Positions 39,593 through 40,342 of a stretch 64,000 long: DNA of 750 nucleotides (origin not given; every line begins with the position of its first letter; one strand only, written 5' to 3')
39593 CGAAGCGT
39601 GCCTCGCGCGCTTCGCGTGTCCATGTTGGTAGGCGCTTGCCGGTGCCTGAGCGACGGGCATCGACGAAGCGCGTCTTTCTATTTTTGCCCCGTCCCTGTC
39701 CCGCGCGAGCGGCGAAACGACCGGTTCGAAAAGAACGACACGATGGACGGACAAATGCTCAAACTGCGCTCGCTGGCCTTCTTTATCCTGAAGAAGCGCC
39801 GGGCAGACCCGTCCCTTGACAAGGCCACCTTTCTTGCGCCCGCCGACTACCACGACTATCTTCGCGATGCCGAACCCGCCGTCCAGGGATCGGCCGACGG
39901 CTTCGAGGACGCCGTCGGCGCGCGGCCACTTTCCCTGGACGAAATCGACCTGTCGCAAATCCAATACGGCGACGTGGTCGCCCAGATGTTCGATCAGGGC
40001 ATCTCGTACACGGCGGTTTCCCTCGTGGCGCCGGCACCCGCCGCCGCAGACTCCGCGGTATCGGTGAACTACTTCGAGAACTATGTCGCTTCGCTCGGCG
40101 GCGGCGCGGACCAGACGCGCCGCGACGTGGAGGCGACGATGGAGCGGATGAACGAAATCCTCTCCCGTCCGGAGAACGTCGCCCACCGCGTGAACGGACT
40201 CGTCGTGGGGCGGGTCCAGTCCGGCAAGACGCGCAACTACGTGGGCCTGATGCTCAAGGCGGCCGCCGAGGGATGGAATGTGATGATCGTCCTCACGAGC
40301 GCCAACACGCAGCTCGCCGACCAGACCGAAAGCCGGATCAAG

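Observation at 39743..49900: Candidate R-M-like defense operon: Z1 ATPase, PD-(D/E)xK-like protein, DUF1156 methyltransferase, DUF499 ATPase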

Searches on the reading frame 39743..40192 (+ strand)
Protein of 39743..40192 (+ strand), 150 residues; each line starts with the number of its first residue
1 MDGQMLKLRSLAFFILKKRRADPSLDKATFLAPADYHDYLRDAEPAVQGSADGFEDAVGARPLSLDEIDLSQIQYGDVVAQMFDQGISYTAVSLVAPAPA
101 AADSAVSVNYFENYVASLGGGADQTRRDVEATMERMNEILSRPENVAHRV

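Call 105: search_protein_families(library=pfam, proteins=[window:39743-40192:+], max_evalue=0.1)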
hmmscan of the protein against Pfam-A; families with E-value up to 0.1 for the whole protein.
window:39743-40192:+ (150 aa): 0 families
